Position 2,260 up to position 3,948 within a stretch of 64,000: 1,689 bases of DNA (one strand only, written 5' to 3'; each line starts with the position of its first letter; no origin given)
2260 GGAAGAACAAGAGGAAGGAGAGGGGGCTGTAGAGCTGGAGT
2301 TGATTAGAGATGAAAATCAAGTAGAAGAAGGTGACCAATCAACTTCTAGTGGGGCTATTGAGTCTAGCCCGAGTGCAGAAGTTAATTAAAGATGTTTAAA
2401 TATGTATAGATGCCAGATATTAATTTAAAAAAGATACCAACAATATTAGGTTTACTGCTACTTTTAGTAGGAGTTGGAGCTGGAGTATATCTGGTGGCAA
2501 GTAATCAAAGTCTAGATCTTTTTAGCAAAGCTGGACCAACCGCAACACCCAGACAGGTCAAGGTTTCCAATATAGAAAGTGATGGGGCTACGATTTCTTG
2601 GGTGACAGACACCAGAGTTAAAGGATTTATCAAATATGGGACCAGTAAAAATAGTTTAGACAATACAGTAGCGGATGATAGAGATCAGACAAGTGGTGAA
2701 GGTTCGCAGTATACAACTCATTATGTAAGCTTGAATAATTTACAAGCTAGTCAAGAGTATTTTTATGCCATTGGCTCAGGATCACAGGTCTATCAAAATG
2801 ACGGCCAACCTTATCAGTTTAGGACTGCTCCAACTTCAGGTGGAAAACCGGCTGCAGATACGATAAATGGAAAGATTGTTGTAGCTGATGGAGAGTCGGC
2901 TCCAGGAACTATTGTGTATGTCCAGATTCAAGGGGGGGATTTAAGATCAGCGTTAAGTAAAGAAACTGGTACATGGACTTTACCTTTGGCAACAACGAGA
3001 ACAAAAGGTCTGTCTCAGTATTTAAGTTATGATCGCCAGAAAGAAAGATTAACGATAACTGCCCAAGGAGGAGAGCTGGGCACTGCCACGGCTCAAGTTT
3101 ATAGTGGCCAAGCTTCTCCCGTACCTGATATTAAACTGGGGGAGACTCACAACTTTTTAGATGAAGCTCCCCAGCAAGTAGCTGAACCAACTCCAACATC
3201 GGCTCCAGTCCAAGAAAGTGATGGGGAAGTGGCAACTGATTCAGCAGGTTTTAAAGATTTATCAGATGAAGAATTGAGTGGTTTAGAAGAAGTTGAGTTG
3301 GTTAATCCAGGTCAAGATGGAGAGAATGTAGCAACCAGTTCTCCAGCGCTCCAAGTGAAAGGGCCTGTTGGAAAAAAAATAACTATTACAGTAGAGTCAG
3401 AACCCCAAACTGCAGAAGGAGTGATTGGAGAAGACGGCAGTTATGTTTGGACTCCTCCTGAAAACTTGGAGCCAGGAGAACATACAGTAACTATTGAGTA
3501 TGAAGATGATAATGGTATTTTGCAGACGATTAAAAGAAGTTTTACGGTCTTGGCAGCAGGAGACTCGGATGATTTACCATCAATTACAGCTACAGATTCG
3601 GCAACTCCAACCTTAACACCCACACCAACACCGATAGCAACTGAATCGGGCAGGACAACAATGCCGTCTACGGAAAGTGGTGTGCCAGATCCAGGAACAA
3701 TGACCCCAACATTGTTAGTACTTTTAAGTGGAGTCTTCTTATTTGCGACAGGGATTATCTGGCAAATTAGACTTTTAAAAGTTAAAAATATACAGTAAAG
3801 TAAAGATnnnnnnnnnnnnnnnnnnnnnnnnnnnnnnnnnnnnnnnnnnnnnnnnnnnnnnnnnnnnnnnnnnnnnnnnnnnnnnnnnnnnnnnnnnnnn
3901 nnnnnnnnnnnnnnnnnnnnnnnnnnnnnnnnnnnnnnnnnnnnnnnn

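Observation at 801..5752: pilN/pilO without adjacent pilM, followed by three atypical surface proteins with candidate C-terminal sorting signals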

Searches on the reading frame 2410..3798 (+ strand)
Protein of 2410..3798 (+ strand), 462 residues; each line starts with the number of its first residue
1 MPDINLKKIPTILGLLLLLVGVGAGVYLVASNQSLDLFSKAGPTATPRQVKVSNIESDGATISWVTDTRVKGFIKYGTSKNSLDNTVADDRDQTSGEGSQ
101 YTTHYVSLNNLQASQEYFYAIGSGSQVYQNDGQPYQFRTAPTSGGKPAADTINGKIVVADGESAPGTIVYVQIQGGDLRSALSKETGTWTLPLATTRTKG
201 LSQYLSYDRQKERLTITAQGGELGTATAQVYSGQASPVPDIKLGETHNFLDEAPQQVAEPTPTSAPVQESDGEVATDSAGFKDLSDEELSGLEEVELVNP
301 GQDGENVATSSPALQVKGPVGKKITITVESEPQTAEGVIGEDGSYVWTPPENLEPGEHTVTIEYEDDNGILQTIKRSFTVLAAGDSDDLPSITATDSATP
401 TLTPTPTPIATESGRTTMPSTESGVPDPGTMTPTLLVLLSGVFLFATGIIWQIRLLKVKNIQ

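Call 5: search_protein_families(library=pfam, proteins=[window:2410-3798:+], max_evalue=1)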
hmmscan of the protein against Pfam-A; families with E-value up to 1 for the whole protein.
window:2410-3798:+ (462 aa): 9 families
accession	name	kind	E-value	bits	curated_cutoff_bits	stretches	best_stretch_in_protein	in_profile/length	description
PF16656.11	Pur_ac_phosph_N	-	9.5e-12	45.8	30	1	47-139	1-93/93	Purple acid Phosphatase, N-terminal domain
PF19077.6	Big_13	-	2.2e-06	28.5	27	1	310-380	27-100/102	Bacterial Ig-like domain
PF13620.12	CarboxypepD_reg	-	1.4e-05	25.7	32.3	1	151-219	1-72/82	Carboxypeptidase regulatory-like domain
PF00041.27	fn3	-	0.0039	17.8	25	1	46-121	2-66/84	Fibronectin type III domain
PF17936.7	Big_6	-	0.0088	16.7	27.6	1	317-366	20-68/83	Bacterial Ig domain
PF16655.11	PhoD_N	-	0.052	14.5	30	1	85-126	41-81/90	PhoD-like phosphatase, N-terminal domain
PF01938.26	TRAM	-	0.095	13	21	0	143-174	17-49/61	TRAM domain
PF16390.11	DUF4999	-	0.2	12.2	25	0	342-378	34-70/76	Domain of unknown function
PF17963.7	Big_9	-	0.28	12.5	23.6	1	320-373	31-83/89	Bacterial Ig domain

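Call 6: search_protein_families(library=ncbifam, proteins=[window:2410-3798:+], max_evalue=1)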
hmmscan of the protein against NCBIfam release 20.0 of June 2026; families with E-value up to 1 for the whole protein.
window:2410-3798:+ (462 aa): 1 family
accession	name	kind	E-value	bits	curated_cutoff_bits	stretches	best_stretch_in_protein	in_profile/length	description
NF033510.3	Ca_tandemer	repeat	1.1e-08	35.4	50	2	308-369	27-93/96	Ca2+-stabilized repeat-containing adhesin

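Call 10: find_encoding_contigs(protein=window:2410-3798:+, flank=10000, max_places=6)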
Protein window:2410-3798:+ (462 aa): no gene with exactly this product is on record in the collection.

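Call 12: find_homologous_proteins(query=window:2410-3798:+, max_evalue=0.001)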
Query window:2410-3798:+ (462 aa): 134 proteins with E <= 0.001 among 8000 candidates; the best 120 are listed.
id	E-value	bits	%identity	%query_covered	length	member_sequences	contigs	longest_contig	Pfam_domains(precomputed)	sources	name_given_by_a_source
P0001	2.0e-298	1007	100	100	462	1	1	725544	PF13620.13,PF19077.7,PF16656.12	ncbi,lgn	-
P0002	4.0e-270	914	90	100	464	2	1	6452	PF13620.13,PF19077.7,PF16656.12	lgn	-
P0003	2.3e-229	780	78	100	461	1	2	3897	PF13620.13,PF19077.7,PF16656.12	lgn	-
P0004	2.4e-127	443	48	54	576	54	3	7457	PF13473.13,PF13620.13,PF19077.7,PF16656.12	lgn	-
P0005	2.7e-127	443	50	98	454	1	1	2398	PF00041.28,PF19077.7,PF16656.12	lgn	-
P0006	1.2e-125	438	51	98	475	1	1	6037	PF19077.7,PF16656.12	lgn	-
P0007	1.5e-123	431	55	47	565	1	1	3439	PF13473.13,PF00041.28,PF19077.7,PF16656.12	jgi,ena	-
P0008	4.2e-117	410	51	53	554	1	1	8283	PF13473.13,PF00041.28,PF19077.7,PF16656.12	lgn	-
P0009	2.3e-116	407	51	54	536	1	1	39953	PF13473.13,PF00041.28,PF19077.7,PF16656.12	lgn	-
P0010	3.9e-116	407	51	57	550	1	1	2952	PF13473.13,PF00041.28,PF19077.7,PF16656.12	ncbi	-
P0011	1.7e-114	401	39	89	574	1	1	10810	PF13473.13,PF19077.7,PF16656.12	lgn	-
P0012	5.8e-114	399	48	61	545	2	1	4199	PF00041.28,PF19077.7,PF16656.12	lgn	-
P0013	9.7e-114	399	49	56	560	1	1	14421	PF13620.13,PF19077.7,PF16656.12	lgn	-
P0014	8.4e-110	386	50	46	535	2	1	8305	PF13473.13,PF00041.28,PF16656.12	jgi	-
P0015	2.2e-109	384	50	53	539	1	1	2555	PF13473.13,PF13620.13,PF00041.28,PF19077.7,PF16656.12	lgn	-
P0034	5.5e-94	334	42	97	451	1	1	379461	PF00041.28,PF19077.7,PF16656.12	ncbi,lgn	-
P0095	9.2e-65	237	38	88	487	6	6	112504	PF00041.28,PF19077.7,PF16656.12,PF17936.8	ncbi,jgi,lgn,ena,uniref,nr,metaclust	ncbi:hypothetical protein A2397_02855 [Candidatus Amesbacteria bacterium RIFOXYB1_FULL_44_23]|uniref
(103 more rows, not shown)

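Call 13: find_encoding_contigs(protein=P0001, flank=10000, max_places=3)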
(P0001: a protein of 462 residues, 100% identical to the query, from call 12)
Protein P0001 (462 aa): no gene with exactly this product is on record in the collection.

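Call 16: find_encoding_contigs(protein=P0034, flank=10000, max_places=1)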
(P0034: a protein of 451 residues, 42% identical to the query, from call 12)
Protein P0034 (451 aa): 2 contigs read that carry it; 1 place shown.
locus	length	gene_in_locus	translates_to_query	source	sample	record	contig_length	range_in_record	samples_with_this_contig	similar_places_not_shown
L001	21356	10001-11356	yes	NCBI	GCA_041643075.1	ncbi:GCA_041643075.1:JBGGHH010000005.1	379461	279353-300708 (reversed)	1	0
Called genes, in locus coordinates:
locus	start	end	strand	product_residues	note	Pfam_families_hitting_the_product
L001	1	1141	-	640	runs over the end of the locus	PF00012:HSP70, PF06723:MreB_Mbl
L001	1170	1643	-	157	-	PF01025:GrpE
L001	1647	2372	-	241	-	PF01628:HrcA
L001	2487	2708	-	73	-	-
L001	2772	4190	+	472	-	PF01229:Glyco_hydro_39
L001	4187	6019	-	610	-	PF00009:GTP_EFTU, PF03144:GTP_EFTU_D2, PF00679:EFG_C, PF06421:LepA_C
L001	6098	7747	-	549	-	PF01943:Polysacc_synt (weak), PF01554:MatE (weak), PF03023:MurJ, PF13440:Polysacc_synt_3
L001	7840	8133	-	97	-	PF01541:GIY-YIG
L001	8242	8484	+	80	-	PF01649:Ribosomal_S20p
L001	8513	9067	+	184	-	-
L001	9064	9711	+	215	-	-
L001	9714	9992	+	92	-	-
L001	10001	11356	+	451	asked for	PF00041:fn3 (weak), PF16656:Pur_ac_phosph_N, PF19077:Big_13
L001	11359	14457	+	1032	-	-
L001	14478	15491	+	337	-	-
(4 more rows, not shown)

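Call 17: find_encoding_contigs(protein=P0095, flank=10000, max_places=1)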
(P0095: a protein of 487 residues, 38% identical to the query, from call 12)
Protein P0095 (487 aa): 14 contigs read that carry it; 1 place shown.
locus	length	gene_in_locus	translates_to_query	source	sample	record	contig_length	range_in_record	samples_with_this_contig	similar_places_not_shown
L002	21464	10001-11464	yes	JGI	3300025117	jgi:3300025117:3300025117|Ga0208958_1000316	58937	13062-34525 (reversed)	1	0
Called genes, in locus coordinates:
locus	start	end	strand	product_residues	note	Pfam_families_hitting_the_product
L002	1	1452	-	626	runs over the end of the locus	PF00012:HSP70, PF06723:MreB_Mbl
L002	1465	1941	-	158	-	PF01025:GrpE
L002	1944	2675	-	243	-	PF03444:WHD_HrcA (weak), PF01628:HrcA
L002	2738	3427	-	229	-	PF00106:adh_short, PF08659:KR, PF13561:adh_short_C2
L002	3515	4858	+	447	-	PF01229:Glyco_hydro_39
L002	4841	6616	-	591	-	PF00009:GTP_EFTU, PF03144:GTP_EFTU_D2 (weak), PF00679:EFG_C, PF06421:LepA_C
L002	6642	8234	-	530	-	PF03023:MurJ, PF13440:Polysacc_synt_3, PF01943:Polysacc_synt (weak), PF01554:MatE (weak)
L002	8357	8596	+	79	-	PF01649:Ribosomal_S20p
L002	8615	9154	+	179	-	-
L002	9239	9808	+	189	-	PF04350:PilO (weak)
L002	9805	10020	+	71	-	-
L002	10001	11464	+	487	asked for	PF00041:fn3 (weak), PF16656:Pur_ac_phosph_N, PF17936:Big_6 (faint), PF19077:Big_13 (weak)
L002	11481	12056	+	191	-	-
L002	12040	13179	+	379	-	PF13439:Glyco_transf_4, PF00534:Glycos_transf_1, PF13692:Glyco_trans_1_4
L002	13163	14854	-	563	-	PF02366:PMT (weak), PF13231:PMT_2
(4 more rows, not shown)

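Call 21: find_related_loci(query=A2, collection=genome_contigs, flank=10000)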
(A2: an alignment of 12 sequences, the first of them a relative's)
Query A2 (462 aa) in genome_contigs; peptide patterns used: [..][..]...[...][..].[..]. (x = any residue, [..] = any of these).
274 stretches matched a pattern; 25 encode a relative of the query (tblastn E <= 1e-3); 25 distinct loci.
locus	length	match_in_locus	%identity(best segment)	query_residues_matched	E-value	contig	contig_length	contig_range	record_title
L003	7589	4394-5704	46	3-461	2e-112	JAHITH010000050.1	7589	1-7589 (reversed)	MAG: Patescibacteria group bacterium isolate MM_PC_MetaG.mb.204 MM_PC_MetaG.mb.204_k141_961177, whole genome shotgun seq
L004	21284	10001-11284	45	3-448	5e-101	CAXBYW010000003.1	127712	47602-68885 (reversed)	MAG TPA_asm: uncultured bacterium isolate SRR3725731_binner12_Refined_73 genome assembly, contig: ERZ4200997.40, whole g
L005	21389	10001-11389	41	7-462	3e-93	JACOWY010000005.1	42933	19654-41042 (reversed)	MAG: Candidatus Chisholmbacteria bacterium isolate NC_groundwater_139_Ag_S-0.1um_49_11 S4_GD2017_2_S1_scaffold_1415, who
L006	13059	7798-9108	46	3-461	2e-112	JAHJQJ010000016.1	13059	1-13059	MAG: Patescibacteria group bacterium isolate OS_PC_MetaG.mb.105 OS_PC_MetaG.mb.105_k141_108776, whole genome shotgun seq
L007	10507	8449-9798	39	6-445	7e-90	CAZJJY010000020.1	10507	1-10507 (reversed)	MAG TPA_asm: uncultured Gammaproteobacteria bacterium isolate binchicken_co243_270 genome assembly, contig: NODE_5711_le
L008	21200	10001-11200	40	46-449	5e-85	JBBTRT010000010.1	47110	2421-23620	MAG: Patescibacteria group bacterium isolate H52-bin002_1 H52_bin002_1_000000000010, whole genome shotgun sequence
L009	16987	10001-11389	36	9-454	1e-84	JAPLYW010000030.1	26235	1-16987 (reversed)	MAG: Candidatus Shapirobacteria bacterium isolate LacPavin_0419_WC90_MAG_34_15 LacPavin_0419_WC90_scaffold_212198, whole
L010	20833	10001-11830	36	6-455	3e-71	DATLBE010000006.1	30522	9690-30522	MAG TPA_asm: Nevskiaceae bacterium isolate SMAG_U14290 k141_4207658, whole genome shotgun sequence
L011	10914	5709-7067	34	9-429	3e-70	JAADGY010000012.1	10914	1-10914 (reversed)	MAG: bacterium isolate M_MetaBat.148 contig-127_10310, whole genome shotgun sequence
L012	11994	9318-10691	35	4-459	5e-70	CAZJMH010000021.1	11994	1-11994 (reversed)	MAG TPA_asm: uncultured Gammaproteobacteria bacterium isolate SRP319275_co2_175 genome assembly, contig: NODE_4994_lengt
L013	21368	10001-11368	35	7-458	9e-68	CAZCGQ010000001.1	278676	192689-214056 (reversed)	MAG TPA_asm: uncultured Gammaproteobacteria bacterium isolate SRP332253_co2_135 genome assembly, contig: NODE_9_length_2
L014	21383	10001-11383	33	7-454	2e-66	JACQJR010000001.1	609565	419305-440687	MAG: Candidatus Microgenomates bacterium isolate NC_groundwater_1156_Ag_S-0.1um_40_307 S_p1_S3_coassembly_k141_153347, w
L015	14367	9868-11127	37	8-434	7e-66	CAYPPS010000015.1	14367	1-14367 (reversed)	MAG TPA_asm: uncultured Gammaproteobacteria bacterium isolate binchicken_co181_619 genome assembly, contig: NODE_7490_le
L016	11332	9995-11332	34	4-444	2e-63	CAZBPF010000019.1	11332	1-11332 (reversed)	MAG TPA_asm: uncultured Gammaproteobacteria bacterium isolate binchicken_co17_166 genome assembly, contig: NODE_12538_le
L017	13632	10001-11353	32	7-450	5e-63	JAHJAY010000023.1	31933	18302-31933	MAG: Patescibacteria group bacterium isolate Modern_marine.mb.231 Modern_marine.mb.231_k141_1036467, whole genome shotgu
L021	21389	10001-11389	34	7-460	4e-57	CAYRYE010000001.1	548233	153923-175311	MAG TPA_asm: uncultured Gammaproteobacteria bacterium isolate SRP068000_co4_7 genome assembly, contig: NODE_2_length_548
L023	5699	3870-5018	34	33-429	9e-47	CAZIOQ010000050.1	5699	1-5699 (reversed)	MAG TPA_asm: uncultured Gammaproteobacteria bacterium isolate SRP231805_co4_112 genome assembly, contig: k141_449517, wh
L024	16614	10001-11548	27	7-460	1e-41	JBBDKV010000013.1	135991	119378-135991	MAG: Patescibacteria group bacterium isolate LejiaA_43_11 Lejia_A_210_length_135991_cov_7, whole genome shotgun sequence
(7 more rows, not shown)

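Call 58: predict_structure(alignment_id=A8)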
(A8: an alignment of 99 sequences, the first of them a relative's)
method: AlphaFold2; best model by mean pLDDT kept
length: 462 residues; sequences in the alignment: 99
mean_pLDDT: 83.8   pTM: 0.55
mean pLDDT of the five models: 83.8, 83.8, 83.4, 83.3, 83.1
residues with pLDDT >= 90: 322; 70-90: 30; 50-70: 39; < 50: 71
segments of 3 or more residues with pLDDT < 50: 32-41, 269-278, 280-290, 389-407, 409-426
pLDDT, mean of each block of 10 residues (from residue 1): 60 90 85 47 76 98 96 98 98 95 98 98 95 97 95 97 98 97 98 97 97 98 96 96 96 67 59 44 43 85 91 96 96 96 95 96 94 96 62 36 40 41 49 89 96 91 73
secondary structure, 60 per line:
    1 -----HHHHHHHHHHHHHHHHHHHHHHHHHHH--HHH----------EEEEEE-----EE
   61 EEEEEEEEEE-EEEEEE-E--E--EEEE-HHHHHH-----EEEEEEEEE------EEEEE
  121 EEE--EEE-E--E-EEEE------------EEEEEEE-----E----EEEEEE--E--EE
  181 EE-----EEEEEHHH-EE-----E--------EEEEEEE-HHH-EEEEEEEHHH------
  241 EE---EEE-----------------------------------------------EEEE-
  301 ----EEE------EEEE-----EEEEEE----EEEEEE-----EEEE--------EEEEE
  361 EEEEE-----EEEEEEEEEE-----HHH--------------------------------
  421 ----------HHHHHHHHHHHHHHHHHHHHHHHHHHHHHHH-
elements in order: H6-32 E48-53 E59-70 E72-77 E85-88 H90-95 E101-109 E116-123 E126-128 E135-138 E151-157 E168-173 E179-182 E188-192 E213-219 E225-231 E246-248 E296-299 E305-307 E314-317 E323-328 E333-338 E344-347 E356-365 E371-380 H431-461

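Call 62: fold_search(model_id=the predicted structure, library=pdb)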
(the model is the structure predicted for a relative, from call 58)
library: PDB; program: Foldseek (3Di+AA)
matches with E <= 10: 1800; with E <= 0.001: 262
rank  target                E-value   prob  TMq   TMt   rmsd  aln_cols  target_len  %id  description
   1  5e7l                  2.0e-09  1.00  0.16  0.23  23.7       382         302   12  Crystal structure of mouse CNTN2 FN1-FN3 domains (released 2016-08-31)
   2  5e53_B                3.4e-09  1.00  0.15  0.22  23.8       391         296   12  Crystal structure of chicken CNTN1 FN1-FN3 domains (released 2016-08-31)
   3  5e53_D                3.8e-09  1.00  0.16  0.24  24.4       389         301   13  Crystal structure of chicken CNTN1 FN1-FN3 domains (released 2016-08-31)
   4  7mrq                  8.9e-09  1.00  0.16  0.23  26.1       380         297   11  Chicken CNTN4 FN1-FN3 domains with T751A, V752A, Y781A, E786A mutations (released 2022-01-05)
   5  5e53_A                1.4e-08  1.00  0.14  0.22  23.7       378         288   13  Crystal structure of chicken CNTN1 FN1-FN3 domains (released 2016-08-31)
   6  5e4s                  1.6e-08  1.00  0.16  0.23  21.6       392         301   10  Crystal structure of mouse CNTN4 FN1-FN3 domains (released 2016-08-31)
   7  5e55_A                1.8e-08  1.00  0.15  0.22  21.3       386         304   10  Crystal structure of mouse CNTN6 FN1-FN3 domains (released 2016-08-31)
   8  5e53_C                2.1e-08  1.00  0.16  0.24  23.1       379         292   13  Crystal structure of chicken CNTN1 FN1-FN3 domains (released 2016-08-31)
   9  7mrk_D                2.1e-08  1.00  0.16  0.23  24.4       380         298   10  Chicken CNTN4 APP complex (released 2022-01-05)
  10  7mrn_A                3.4e-08  1.00  0.15  0.23  21.8       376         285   11  Mouse CNTN5 APP complex (released 2022-01-05)
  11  7mro                  3.6e-08  1.00  0.17  0.24  23.8       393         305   10  Zebrafish CNTN4 FN1-FN3 domains (released 2022-01-05)
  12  7mrs_A                4.2e-08  1.00  0.17  0.25  23.7       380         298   10  Zebrafish CNTN4 APPb complex (released 2022-01-05)
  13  2yn3_A                7.1e-08  1.00  0.16  0.26  23.9       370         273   11  Structural insight into the giant calcium-binding adhesin SiiE: implications for the adhesion of Salmonella enterica t (released 2013-04-03)
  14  2yn3_C                8.4e-08  1.00  0.16  0.24  24.9       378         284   11  Structural insight into the giant calcium-binding adhesin SiiE: implications for the adhesion of Salmonella enterica t (released 2013-04-03)
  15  8qox_B                8.4e-08  1.00  0.16  0.16  26.0       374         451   11  Two-component assembly of SlaA and SlaB S-layer proteins of Sulfolobus acidocaldarius (released 2024-02-21)
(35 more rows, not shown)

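Call 71: search_protein_families(library=pfam, proteins=[L021:6748-8433:+, L024:6220-7971:+, L023:442-2109:+, L021:14487-15416:+, L021:15409-17001:+], max_evalue=0.00001)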
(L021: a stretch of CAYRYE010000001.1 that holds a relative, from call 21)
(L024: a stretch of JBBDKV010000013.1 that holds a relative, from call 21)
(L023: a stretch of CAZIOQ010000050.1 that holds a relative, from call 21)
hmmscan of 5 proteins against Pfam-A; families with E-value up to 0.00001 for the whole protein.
L021:6748-8433:+ (562 aa): 2 families
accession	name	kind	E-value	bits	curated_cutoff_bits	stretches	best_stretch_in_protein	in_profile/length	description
PF03023.19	MurJ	-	4.9e-76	256.6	27.4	1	68-487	11-426/451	Lipid II flippase MurJ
PF01554.23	MatE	-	1.2e-09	38.5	24.9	1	274-417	15-153/161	MatE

L024:6220-7971:+ (584 aa): 1 family
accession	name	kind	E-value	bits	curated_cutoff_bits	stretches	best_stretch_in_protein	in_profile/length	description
PF03023.19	MurJ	-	3e-67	227.6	27.4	1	80-512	7-438/451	Lipid II flippase MurJ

L023:442-2109:+ (556 aa): 2 families
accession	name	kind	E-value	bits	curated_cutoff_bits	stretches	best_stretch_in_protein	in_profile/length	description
PF03023.19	MurJ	-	1.3e-70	238.7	27.4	1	60-494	9-442/451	Lipid II flippase MurJ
PF01554.23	MatE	-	2.9e-08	34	24.9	1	297-418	43-160/161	MatE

L021:14487-15416:+ (310 aa): 1 family
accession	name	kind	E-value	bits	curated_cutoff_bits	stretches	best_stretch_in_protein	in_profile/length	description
PF01040.23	UbiA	-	2.1e-26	93.1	34.2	1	42-177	18-156/250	UbiA prenyltransferase family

L021:15409-17001:+ (531 aa): 1 family
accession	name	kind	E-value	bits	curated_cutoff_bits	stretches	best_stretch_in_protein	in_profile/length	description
PF13231.12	PMT_2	-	4.3e-09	37.2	26.1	1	89-219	24-149/160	Dolichyl-phosphate-mannose-protein mannosyltransferase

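Call 76: list_cluster_members(proteins=[P0001, P0121])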
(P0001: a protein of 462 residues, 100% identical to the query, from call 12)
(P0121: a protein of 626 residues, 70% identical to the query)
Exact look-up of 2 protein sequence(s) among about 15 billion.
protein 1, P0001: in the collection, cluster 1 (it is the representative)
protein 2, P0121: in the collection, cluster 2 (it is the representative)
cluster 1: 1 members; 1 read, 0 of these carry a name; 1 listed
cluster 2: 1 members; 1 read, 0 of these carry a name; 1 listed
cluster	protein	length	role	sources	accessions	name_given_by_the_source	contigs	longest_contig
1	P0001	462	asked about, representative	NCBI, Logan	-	-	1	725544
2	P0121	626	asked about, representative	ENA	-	-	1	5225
